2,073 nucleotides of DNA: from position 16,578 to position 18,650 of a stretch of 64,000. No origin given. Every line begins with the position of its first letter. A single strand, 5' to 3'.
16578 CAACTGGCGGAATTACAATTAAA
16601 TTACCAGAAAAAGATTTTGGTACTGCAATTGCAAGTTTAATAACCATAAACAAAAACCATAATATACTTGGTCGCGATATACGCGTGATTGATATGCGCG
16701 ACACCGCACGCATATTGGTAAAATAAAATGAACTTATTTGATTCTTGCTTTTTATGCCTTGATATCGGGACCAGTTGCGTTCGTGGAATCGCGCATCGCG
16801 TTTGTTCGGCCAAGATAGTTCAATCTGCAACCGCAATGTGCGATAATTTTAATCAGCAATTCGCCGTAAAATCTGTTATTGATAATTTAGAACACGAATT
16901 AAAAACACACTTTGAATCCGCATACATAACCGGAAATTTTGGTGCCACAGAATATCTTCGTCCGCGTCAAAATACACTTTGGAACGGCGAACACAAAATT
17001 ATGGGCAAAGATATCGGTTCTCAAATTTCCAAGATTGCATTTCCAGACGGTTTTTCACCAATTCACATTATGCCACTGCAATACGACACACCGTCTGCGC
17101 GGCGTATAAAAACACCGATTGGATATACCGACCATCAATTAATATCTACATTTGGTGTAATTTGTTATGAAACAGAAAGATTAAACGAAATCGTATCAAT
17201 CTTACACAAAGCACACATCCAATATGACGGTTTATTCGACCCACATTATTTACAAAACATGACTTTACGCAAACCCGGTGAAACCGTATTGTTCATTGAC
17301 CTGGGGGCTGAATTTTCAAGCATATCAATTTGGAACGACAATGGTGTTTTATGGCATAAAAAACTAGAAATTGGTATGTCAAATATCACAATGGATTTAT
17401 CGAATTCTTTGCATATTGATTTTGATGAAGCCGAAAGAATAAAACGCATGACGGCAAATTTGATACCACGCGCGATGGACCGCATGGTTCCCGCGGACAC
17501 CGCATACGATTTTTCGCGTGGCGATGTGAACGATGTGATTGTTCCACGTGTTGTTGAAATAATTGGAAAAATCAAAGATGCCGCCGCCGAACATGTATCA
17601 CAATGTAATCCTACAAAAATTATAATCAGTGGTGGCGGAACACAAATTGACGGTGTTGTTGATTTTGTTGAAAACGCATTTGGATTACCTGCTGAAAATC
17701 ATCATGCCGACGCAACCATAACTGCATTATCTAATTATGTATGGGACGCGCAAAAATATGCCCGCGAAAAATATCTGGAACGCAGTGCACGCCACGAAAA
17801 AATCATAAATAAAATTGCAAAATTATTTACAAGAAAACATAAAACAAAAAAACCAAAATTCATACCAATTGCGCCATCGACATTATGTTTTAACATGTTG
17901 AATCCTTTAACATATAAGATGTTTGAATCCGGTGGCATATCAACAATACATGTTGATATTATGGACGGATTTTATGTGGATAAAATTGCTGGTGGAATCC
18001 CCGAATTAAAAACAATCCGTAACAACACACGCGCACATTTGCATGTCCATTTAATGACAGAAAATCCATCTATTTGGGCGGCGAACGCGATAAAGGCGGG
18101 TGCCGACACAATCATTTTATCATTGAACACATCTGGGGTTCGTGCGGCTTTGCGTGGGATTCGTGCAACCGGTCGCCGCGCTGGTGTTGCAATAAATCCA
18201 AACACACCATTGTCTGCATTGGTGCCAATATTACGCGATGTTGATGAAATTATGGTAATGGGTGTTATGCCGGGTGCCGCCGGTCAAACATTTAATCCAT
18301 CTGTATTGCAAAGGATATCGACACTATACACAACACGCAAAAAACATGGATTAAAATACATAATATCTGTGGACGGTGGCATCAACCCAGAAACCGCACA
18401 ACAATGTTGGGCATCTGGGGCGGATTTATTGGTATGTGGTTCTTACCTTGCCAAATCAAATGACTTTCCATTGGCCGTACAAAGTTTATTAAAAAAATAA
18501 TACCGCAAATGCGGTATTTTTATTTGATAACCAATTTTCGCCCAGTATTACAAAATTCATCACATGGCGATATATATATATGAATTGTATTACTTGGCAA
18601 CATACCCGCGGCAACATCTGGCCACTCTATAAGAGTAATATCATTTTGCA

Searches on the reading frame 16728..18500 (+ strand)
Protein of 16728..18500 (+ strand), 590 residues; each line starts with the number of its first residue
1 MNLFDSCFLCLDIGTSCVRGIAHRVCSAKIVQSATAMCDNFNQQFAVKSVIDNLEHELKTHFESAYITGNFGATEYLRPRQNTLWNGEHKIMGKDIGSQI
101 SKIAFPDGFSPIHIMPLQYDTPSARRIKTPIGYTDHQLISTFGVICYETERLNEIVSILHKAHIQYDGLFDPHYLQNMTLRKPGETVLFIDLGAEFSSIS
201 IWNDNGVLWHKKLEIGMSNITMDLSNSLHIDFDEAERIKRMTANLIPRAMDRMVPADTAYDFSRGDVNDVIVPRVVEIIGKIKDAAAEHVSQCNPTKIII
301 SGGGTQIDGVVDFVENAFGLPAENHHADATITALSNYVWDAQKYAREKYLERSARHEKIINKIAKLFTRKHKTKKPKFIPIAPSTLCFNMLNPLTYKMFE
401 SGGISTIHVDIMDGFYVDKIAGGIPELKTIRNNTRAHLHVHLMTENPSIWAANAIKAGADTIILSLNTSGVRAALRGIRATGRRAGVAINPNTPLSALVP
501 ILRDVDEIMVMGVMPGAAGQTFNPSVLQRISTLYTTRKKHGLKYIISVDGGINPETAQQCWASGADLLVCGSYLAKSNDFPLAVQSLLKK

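Call 48: search_protein_families(library=ncbifam, proteins=[window:16728-18500:+], max_evalue=0.00001)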
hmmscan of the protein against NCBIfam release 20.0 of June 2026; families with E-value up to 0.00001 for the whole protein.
window:16728-18500:+ (590 aa): 11 families
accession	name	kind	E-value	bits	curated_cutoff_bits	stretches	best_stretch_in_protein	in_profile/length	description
NF004076.0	PRK05581.1-4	subfamily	1.7e-52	177.9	165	1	381-585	7-213/221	ribulose-phosphate 3-epimerase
TIGR01163.1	rpe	equivalog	5.2e-47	159.9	212.6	1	381-587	2-210/211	ribulose-phosphate 3-epimerase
NF007266.0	PRK09722.1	equivalog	3.9e-40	137.7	271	1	380-572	4-198/230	D-allulose 6-phosphate 3-epimerase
TIGR01174.1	ftsA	equivalog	4.8e-25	88.4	175.85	1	101-342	109-361/371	cell division protein FtsA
NF005944.0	PRK08005.1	equivalog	2e-21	76.2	376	1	403-582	26-202/210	ribulose-phosphate 3 epimerase family protein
NF005986.0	PRK08091.1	equivalog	2.1e-16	60.6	264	1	404-581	39-217/229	ribulose-phosphate 3-epimerase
NF010658.0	PRK14057.1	equivalog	4.6e-10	39.4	530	1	405-577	47-227/254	epimerase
NF045709.1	Amuc_1101_fam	equivalog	2.5e-08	33.2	650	1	184-324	177-314/608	Amuc_1101 family PilM-like pilus complex protein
TIGR01175.1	pilM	subfamily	4.4e-08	32.5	133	1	175-323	180-311/348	type IV pilus assembly protein PilM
NF011660.0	PRK15080.1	equivalog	1.1e-06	28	182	0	189-335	145-268/277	ethanolamine utilization protein EutJ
NF045943.2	MAG3720_fam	hypoth_equivalog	7.8e-06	25.2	70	0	148-243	162-258/395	MAG3720 family protein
